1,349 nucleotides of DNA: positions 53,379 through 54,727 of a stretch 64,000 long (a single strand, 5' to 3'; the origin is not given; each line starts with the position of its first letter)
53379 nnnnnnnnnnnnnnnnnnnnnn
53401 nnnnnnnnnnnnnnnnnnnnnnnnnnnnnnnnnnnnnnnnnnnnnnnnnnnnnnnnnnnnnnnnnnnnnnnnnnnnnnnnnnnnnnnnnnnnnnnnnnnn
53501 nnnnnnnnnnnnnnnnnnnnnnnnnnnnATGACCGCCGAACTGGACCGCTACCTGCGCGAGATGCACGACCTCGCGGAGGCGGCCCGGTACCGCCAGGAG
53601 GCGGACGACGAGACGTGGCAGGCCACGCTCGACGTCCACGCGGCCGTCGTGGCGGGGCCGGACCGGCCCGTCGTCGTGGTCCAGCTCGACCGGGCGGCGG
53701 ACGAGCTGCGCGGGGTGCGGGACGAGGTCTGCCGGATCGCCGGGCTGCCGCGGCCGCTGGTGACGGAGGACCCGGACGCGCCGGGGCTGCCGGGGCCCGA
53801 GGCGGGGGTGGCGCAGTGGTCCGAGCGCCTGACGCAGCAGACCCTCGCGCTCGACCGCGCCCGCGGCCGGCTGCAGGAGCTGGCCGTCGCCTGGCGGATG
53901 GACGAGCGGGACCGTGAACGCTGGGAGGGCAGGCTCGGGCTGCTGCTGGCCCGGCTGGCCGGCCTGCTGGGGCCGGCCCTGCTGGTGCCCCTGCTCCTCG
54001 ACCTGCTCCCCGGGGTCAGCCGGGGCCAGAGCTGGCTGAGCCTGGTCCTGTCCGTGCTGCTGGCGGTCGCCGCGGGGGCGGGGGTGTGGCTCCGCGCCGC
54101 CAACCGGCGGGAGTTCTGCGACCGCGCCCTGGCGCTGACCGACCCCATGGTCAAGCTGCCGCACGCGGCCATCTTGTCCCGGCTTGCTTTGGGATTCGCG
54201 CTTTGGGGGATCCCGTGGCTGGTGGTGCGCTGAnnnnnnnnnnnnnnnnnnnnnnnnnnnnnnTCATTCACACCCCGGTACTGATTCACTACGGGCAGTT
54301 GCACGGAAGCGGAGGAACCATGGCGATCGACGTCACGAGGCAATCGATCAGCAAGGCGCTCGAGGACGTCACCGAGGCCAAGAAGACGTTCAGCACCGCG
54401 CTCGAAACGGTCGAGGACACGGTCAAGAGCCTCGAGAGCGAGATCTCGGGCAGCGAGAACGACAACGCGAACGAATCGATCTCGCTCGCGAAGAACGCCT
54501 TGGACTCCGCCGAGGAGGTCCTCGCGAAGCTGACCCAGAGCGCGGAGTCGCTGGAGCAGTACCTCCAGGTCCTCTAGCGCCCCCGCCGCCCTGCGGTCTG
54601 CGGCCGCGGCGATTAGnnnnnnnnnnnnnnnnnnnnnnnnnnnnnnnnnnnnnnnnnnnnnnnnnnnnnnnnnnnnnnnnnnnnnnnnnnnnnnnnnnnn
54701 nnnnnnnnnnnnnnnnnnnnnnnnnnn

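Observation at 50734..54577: Orphan FtsK/SpoIIIE (EccC/EssC-like) ATPase without TM segment, coupled membrane protein and WXG100-like 85-aa protein: minimal T7SS-like or novel module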

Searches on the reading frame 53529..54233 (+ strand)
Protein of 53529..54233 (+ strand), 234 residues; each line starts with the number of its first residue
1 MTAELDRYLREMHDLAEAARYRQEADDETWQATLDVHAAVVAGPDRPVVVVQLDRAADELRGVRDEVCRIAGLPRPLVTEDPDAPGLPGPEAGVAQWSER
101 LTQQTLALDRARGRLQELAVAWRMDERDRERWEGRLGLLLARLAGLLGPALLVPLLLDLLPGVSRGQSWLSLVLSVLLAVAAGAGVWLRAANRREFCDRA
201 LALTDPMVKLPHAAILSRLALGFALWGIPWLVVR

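Call 6: search_protein_families(library=pfam, proteins=[window:53529-54233:+], max_evalue=0.1)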
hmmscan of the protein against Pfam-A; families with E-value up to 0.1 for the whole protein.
window:53529-54233:+ (234 aa): 0 families

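Call 7: search_protein_families(library=padloc, proteins=[window:53529-54233:+], max_evalue=0.1)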
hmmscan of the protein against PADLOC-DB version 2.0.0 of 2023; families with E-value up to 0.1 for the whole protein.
window:53529-54233:+ (234 aa): 0 families

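Call 8: search_protein_families(library=ncbifam, proteins=[window:53529-54233:+], max_evalue=0.1)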
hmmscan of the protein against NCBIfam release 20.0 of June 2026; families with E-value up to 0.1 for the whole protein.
window:53529-54233:+ (234 aa): 0 families

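Call 19: find_homologous_proteins(query=window:53529-54233:+, max_evalue=0.01)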
Query window:53529-54233:+ (234 aa): 2 proteins with E <= 0.01 among 8000 candidates.
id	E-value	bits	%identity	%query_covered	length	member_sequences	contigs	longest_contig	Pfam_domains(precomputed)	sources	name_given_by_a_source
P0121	9.1e-142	489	97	100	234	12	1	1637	-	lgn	-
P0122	8.6e-130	449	91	100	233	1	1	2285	-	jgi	jgi:hypothetical protein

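Call 21: find_encoding_contigs(protein=P0121, flank=5000, max_places=6)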
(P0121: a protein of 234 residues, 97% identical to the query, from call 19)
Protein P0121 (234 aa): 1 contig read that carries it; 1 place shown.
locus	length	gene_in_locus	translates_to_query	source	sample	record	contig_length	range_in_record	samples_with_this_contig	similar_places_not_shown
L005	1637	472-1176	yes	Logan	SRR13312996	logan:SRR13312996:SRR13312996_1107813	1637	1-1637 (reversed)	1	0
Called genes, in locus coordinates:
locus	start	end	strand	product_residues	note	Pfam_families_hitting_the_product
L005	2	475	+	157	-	?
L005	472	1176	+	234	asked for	-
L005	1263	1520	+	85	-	-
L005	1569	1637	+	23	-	?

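Call 22: find_encoding_contigs(protein=P0122, flank=5000, max_places=6)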
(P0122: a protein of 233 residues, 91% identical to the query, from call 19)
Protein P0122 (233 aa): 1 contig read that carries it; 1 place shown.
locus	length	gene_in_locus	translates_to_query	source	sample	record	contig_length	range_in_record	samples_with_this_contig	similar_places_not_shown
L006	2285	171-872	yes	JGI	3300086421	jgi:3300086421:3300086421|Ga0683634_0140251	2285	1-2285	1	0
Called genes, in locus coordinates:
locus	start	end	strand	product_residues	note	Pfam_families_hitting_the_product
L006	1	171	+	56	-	?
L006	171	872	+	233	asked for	-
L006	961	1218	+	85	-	-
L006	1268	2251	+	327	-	PF00248:Aldo_ket_red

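Call 82: list_cluster_members(proteins=[P0001, window:53529-54233:+, window:54320-54577:+, L087:11499-11762:+, L001:7700-7960:+])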
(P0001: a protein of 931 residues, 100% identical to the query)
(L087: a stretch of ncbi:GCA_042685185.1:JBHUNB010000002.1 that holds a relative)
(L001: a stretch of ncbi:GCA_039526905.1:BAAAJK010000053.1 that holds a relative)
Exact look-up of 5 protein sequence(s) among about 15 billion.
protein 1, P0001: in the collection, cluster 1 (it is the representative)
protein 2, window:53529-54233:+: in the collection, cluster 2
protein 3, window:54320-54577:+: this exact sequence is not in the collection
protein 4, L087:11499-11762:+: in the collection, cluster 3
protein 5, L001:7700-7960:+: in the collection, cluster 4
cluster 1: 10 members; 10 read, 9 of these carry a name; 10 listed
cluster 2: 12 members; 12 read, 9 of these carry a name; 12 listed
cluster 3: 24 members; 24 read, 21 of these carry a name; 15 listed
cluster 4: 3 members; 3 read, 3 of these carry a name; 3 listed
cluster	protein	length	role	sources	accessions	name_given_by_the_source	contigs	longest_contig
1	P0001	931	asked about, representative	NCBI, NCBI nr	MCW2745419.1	MAG: cell division FtsK/SpoIIIE [Mycobacterium sp.] | cell division FtsK/SpoIIIE [Mycobacterium sp.]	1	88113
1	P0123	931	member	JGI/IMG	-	hypothetical protein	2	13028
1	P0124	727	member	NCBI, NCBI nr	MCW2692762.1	MAG: cell division FtsK/SpoIIIE, partial [Mycobacterium sp.] | cell division FtsK/SpoIIIE [Mycobacterium sp.]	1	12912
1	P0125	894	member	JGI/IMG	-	hypothetical protein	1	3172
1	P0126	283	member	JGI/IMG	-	hypothetical protein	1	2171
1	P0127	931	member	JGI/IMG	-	hypothetical protein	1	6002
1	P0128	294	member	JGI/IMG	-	hypothetical protein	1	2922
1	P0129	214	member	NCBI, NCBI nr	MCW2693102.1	MAG: hypothetical protein JWM67_1706, partial [Mycobacterium sp.] | hypothetical protein [Mycobacterium sp.]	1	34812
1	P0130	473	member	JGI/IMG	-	hypothetical protein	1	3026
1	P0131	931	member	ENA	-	-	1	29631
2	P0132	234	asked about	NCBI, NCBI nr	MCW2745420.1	MAG: hypothetical protein JWM48_1970 [Mycobacterium sp.] | hypothetical protein [Mycobacterium sp.]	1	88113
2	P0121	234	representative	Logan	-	-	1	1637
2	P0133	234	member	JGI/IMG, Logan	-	hypothetical protein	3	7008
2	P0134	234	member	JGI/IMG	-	hypothetical protein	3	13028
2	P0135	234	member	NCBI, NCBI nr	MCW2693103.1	MAG: hypothetical protein JWM67_1707 [Mycobacterium sp.] | hypothetical protein [Mycobacterium sp.]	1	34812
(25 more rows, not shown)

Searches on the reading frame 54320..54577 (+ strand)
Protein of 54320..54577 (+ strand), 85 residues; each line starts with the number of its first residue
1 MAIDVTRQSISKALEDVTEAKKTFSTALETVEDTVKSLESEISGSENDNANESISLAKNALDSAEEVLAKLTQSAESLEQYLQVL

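Call 6: search_protein_families(library=pfam, proteins=[window:54320-54577:+], max_evalue=0.1)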
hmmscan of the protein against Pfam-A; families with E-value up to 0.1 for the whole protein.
window:54320-54577:+ (85 aa): 35 families (the best 25 are shown)
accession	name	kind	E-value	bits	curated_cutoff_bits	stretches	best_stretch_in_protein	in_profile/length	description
PF13851.11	GAS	-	9.1e-05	22.4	32.3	1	7-83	42-116/200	Growth-arrest specific micro-tubule binding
PF06160.17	EzrA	-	0.00098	18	39.6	1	3-83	138-218/557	Septation ring formation regulator, EzrA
PF04108.17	ATG17_like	-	0.0026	17.7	43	1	4-80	115-187/355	Autophagy protein ATG17-like domain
PF17107.11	SesA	-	0.0031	18.1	26.3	1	10-81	14-95/122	N-terminal domain on NACHT_NTPase and P-loop NTPases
PF08826.15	DMPK_coil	-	0.0044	17.5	22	1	6-43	12-49/61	DMPK coiled coil domain like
PF21329.2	CYP38_PsbQ-like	-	0.0065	17.4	27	1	9-82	19-90/117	Peptidyl-prolyl cis-trans isomerase CYP38-like, PsbQ-like domain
PF04048.20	Sec8_N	-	0.0079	16.5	26.8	1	7-85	49-126/142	Exocyst complex component Sec8 N-terminal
PF09377.16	SBDS_domain_II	-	0.0089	16.4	27.2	0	5-42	20-57/62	SBDS protein, domain II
PF05130.17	FlgN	-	0.0095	16.8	30.5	1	11-80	36-106/147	FlgN protein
PF02734.22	Dak2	-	0.011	16.1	27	1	8-74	81-147/174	DAK2 domain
PF18625.7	EspB_PE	-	0.013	16.4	29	1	47-84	15-51/77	ESX-1 secreted protein B PE domain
PF24627.1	PUMA_CC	-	0.013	15.9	30.1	0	6-49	30-73/74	PUMA coiled-coil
PF01997.21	Translin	-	0.013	15.9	25.9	1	7-80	3-68/205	Translin family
PF07889.17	DUF1664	-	0.014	15.8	34.6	1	5-83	34-111/124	Protein of unknown function (DUF1664)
PF12758.12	DUF3813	-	0.019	15.8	25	1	33-64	11-40/62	Protein of unknown function (DUF3813)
PF06013.18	WXG100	-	0.045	14.5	27.3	1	3-81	2-80/86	Proteins of 100 residues with WXG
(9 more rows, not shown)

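Call 7: search_protein_families(library=padloc, proteins=[window:54320-54577:+], max_evalue=0.1)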
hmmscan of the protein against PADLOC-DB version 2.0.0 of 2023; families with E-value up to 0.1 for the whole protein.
window:54320-54577:+ (85 aa): 3 families
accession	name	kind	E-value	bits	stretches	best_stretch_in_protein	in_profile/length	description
PDLC03859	LmuB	-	0.024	11.9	1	7-80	369-442/611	-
PDLC03864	LmuB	-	0.029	10.9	1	7-80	255-329/657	-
PDLC03863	LmuB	-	0.04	10.6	1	6-76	356-428/610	-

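Call 8: search_protein_families(library=ncbifam, proteins=[window:54320-54577:+], max_evalue=0.1)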
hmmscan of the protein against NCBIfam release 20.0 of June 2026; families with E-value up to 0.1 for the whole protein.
window:54320-54577:+ (85 aa): 13 families
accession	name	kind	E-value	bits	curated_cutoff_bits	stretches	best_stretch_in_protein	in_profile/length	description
TIGR04320.1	Surf_Exclu_PgrA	domain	0.0024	17.3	70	1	9-83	271-353/360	SEC10/PgrA surface exclusion domain-containing protein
NF041922.1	DLP_LeoA_gen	subfamily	0.0042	16.2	325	1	3-79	269-346/532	LeoA/HP0731 family dynamin-like GTPase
TIGR03930.1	WXG100_ESAT6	subfamily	0.0054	16.9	44.85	1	3-75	2-74/90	WXG100 family type VII secretion target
TIGR02169.1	SMC_prok_A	equivalog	0.0082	13.8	729.4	1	7-83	747-823/1165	chromosome segregation protein SMC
NF005196.1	PRK06669.1-1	equivalog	0.011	15.3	200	1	12-62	135-185/274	flagellar assembly protein FliH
NF045487.1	ASRP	equivalog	0.013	14.2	300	1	12-79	149-442/593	archaea-specific SMC-related protein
NF002138.0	PRK00977.1-2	equivalog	0.021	14.6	77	0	19-79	3-68/77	exodeoxyribonuclease VII small subunit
NF045650.1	CD1247_Nterm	equivalog_domain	0.026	15.1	30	0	9-43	29-63/70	CD1247 N-terminal domain-containing protein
TIGR02971.1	heterocyst_DevB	subfamily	0.051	13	129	1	2-68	136-202/327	ABC exporter membrane fusion protein, DevB family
TIGR01985.1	phasin_2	equivalog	0.068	13.6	99.7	1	6-82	6-81/123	phasin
TIGR04527.1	mycoplas_twoTM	subfamily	0.074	12.7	125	1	8-66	68-128/248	MG_279/MG_280 family protein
NF010669.0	PRK14066.1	equivalog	0.079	13.3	113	0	21-40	3-22/76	exodeoxyribonuclease VII small subunit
TIGR00996.1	Mtu_fam_mce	paralog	0.084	12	140.5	1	5-83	134-216/291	MCE family protein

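Call 20: find_homologous_proteins(query=window:54320-54577:+, max_evalue=0.01)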
Query window:54320-54577:+: 2 candidates shared short words with the query, none scored E <= 0.01.

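Call 72: predict_structure(protein=window:54320-54577:+)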
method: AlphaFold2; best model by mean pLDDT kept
length: 85 residues; sequences in the alignment: 1
mean_pLDDT: 91.3   pTM: 0.66
mean pLDDT of the five models: 91.3, 89.7, 89.5, 85.2, 79.4
residues with pLDDT >= 90: 65; 70-90: 19; 50-70: 1; < 50: 0
segments of 3 or more residues with pLDDT < 50: none
pLDDT, mean of each block of 10 residues (from residue 1): 85 93 94 93 87 93 94 92 88
secondary structure, 60 per line:
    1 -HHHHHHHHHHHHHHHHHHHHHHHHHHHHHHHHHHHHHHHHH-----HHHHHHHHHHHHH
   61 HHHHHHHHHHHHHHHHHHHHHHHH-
elements in order: H2-42 H48-84

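Call 75: search_solved_structures(query=A6, max_evalue=10)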
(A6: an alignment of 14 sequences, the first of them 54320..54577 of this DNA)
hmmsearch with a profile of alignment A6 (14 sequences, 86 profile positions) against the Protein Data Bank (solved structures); distinct sequences matched with E-value up to 10: 56.
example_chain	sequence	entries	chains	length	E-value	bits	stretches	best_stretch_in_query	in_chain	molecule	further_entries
1eq1_A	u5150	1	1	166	0.0021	21.8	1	7-79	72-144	APOLIPOPHORIN-III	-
4lws_A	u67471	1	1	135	0.0031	21.2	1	8-71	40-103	Uncharacterized protein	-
8ec3_A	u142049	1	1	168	0.0053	20.4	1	27-85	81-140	Fibronectin-binding protein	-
7aal_A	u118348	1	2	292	0.012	19.3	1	16-84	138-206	Proline-serine-threonine phosphatase-interacting protein 1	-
7aam_A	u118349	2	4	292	0.012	19.3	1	16-84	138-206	Proline-serine-threonine phosphatase-interacting protein 1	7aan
5j2l_B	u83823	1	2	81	0.036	17.8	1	17-82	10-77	protein design 2L4HC2_11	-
4rfx_A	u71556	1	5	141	0.054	17.2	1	6-44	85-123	Dynactin subunit 1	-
4djg_A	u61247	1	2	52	0.061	17.1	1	30-62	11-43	Plectin-related protein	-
1ujw_B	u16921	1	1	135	0.072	16.8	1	11-69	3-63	Colicin E3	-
7y9n_A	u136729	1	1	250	0.079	16.7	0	11-78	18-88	Spike protein S2',5HB-H2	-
1wp8_A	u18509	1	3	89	0.092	16.5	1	19-48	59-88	Fusion glycoprotein F0,Fusion glycoprotein F0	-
4uos_A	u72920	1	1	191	0.11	16.3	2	4-73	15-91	DESIGNED HELICAL BUNDLE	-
6njp_G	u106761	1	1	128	0.11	16.2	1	48-86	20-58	EscO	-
2rm8_A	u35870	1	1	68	0.14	15.9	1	2-44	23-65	Sensory rhodopsin II transducer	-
4n3y_B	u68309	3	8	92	0.23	15.2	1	5-34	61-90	Rab GTPase-binding effector protein 1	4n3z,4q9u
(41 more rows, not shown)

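Call 76: search_protein_families(library=pfam, alignment_id=A6, max_evalue=0.1)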
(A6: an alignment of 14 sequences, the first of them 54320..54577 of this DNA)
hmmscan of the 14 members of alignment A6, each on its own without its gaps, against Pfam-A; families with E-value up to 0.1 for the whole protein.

A. member 1, window:54320-54577:+ (85 aa): 35 families (the best 25 are shown)
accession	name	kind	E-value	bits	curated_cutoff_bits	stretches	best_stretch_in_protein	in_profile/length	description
PF13851.11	GAS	-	9.1e-05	22.4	32.3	1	7-83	42-116/200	Growth-arrest specific micro-tubule binding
PF06160.17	EzrA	-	0.00098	18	39.6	1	3-83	138-218/557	Septation ring formation regulator, EzrA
PF04108.17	ATG17_like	-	0.0026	17.7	43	1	4-80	115-187/355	Autophagy protein ATG17-like domain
PF17107.11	SesA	-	0.0031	18.1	26.3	1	10-81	14-95/122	N-terminal domain on NACHT_NTPase and P-loop NTPases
PF08826.15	DMPK_coil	-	0.0044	17.5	22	1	6-43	12-49/61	DMPK coiled coil domain like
PF21329.2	CYP38_PsbQ-like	-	0.0065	17.4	27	1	9-82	19-90/117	Peptidyl-prolyl cis-trans isomerase CYP38-like, PsbQ-like domain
PF04048.20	Sec8_N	-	0.0079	16.5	26.8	1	7-85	49-126/142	Exocyst complex component Sec8 N-terminal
PF09377.16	SBDS_domain_II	-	0.0089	16.4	27.2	0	5-42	20-57/62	SBDS protein, domain II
PF05130.17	FlgN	-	0.0095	16.8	30.5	1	11-80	36-106/147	FlgN protein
PF02734.22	Dak2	-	0.011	16.1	27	1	8-74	81-147/174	DAK2 domain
PF18625.7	EspB_PE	-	0.013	16.4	29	1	47-84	15-51/77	ESX-1 secreted protein B PE domain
PF24627.1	PUMA_CC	-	0.013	15.9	30.1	0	6-49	30-73/74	PUMA coiled-coil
PF01997.21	Translin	-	0.013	15.9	25.9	1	7-80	3-68/205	Translin family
PF07889.17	DUF1664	-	0.014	15.8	34.6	1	5-83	34-111/124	Protein of unknown function (DUF1664)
PF12758.12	DUF3813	-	0.019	15.8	25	1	33-64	11-40/62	Protein of unknown function (DUF3813)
PF06013.18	WXG100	-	0.045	14.5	27.3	1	3-81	2-80/86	Proteins of 100 residues with WXG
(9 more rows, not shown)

B. families by the number of members that match (of 14 scanned): 73 families (the first 25 are shown)
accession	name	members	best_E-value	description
PF06013.18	WXG100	4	0.011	Proteins of 100 residues with WXG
PF04108.17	ATG17_like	3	0.0026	Autophagy protein ATG17-like domain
PF17107.11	SesA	3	0.0031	N-terminal domain on NACHT_NTPase and P-loop NTPases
PF21329.2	CYP38_PsbQ-like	3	0.0065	Peptidyl-prolyl cis-trans isomerase CYP38-like, PsbQ-like domain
PF04048.20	Sec8_N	3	0.0079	Exocyst complex component Sec8 N-terminal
PF19757.4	DUF6244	3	0.012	Family of unknown function (DUF6244)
PF13851.11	GAS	2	9.1e-05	Growth-arrest specific micro-tubule binding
PF06160.17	EzrA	2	0.00098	Septation ring formation regulator, EzrA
PF24627.1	PUMA_CC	2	0.0041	PUMA coiled-coil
PF08826.15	DMPK_coil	2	0.0044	DMPK coiled coil domain like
PF09377.16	SBDS_domain_II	2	0.0072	SBDS protein, domain II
PF05130.17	FlgN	2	0.0095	FlgN protein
PF02734.22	Dak2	2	0.011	DAK2 domain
PF01997.21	Translin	2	0.013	Translin family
PF18625.7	EspB_PE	2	0.013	ESX-1 secreted protein B PE domain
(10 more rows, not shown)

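Call 80: fold_search(model_id=the predicted structure, library=pdb)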
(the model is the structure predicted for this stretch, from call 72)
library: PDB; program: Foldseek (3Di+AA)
matches with E <= 10: 547; with E <= 0.001: 0
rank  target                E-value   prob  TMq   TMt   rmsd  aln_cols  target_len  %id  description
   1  5of9_B                1.9e-01  1.00  0.76  0.14   1.7        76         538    9  Crystal structure of human MORC2 (residues 1-603) (released 2018-02-14)
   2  5ofa_A                1.9e-01  1.00  0.75  0.14   1.8        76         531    9  Crystal structure of human MORC2 (residues 1-603) with spinal muscular atrophy mutation T424R (released 2018-02-14)
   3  9x1w                  3.1e-01  0.99  0.72  0.70   6.6        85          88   14  Crystal structure of de novo designed complement C9 mini-inhibitor form 1 (released 2026-02-18)
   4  2ic6_B                4.3e-01  0.99  0.80  0.88   1.4        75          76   16  The Coiled-coil Domain (residues 1-75) Structure of the Sin Nombre Virus Nucleocapsid Protein (released 2007-02-27)
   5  2k48_MODEL_1_A        4.3e-01  0.99  0.75  0.61   1.9        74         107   16  NMR Structure of the N-terminal Coiled Coil Domain of the Andes Hantavirus Nucleocapsid Protein (released 2008-08-05)
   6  5ofb_A                4.3e-01  0.99  0.75  0.14   1.9        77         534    9  Crystal structure of human MORC2 (residues 1-603) with spinal muscular atrophy mutation S87L (released 2018-02-14)
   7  2ic9_A                5.6e-01  0.99  0.76  0.86   1.6        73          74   19  The Coiled-coil Domain (residues 1-93) Structure of the Sin Nombre Virus Nucleocapsid Protein (released 2007-02-27)
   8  8u5w_A                5.6e-01  0.96  0.66  0.76   2.1        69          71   13  De novo designed pentameric helical bundle protein (released 2024-09-25)
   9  9x1x                  5.6e-01  0.96  0.70  0.67   6.5        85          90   14  Crystal structure of de novo designed complement C9 mini-inhibitor form 2 (released 2026-02-18)
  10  6z6o_C                5.9e-01  0.72  0.56  0.12   4.5        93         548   17  HDAC-TC (released 2021-02-17)
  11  6zff_A                5.9e-01  0.60  0.48  0.35   5.0        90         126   16  Pyrococcus furiosus Rad50 coiled coils in rod configuration (released 2020-07-08)
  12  8i7o_D4               5.9e-01  0.57  0.48  0.34   5.5       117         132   19  In situ structure of axonemal doublet microtubules in mouse sperm with 16-nm repeat (released 2023-10-11)
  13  2ic6_A                6.7e-01  0.99  0.73  0.86   1.5        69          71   17  The Coiled-coil Domain (residues 1-75) Structure of the Sin Nombre Virus Nucleocapsid Protein (released 2007-02-27)
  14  1qsd_A                7.2e-01  0.94  0.71  0.60   2.7        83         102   19  RBL2P, BETA-TUBULIN BINDING POST-CHAPERONIN COFACTOR (released 1999-12-22)
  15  8i7r_D5               7.2e-01  0.54  0.48  0.35   5.2       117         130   19  In situ structure of axonemal doublet microtubules in mouse sperm with 48-nm repeat (released 2023-10-11)
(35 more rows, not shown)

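Call 101: search_protein_representatives(protein=window:54320-54577:+)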
Query: 85 residues. Proteins with E-value up to 0.001 (for the whole library): 1; up to 1e-10: 0; up to 1e-30: 0. The best 1 are listed.
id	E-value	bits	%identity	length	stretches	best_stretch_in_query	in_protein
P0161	5.0e-08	49.0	35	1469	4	16-72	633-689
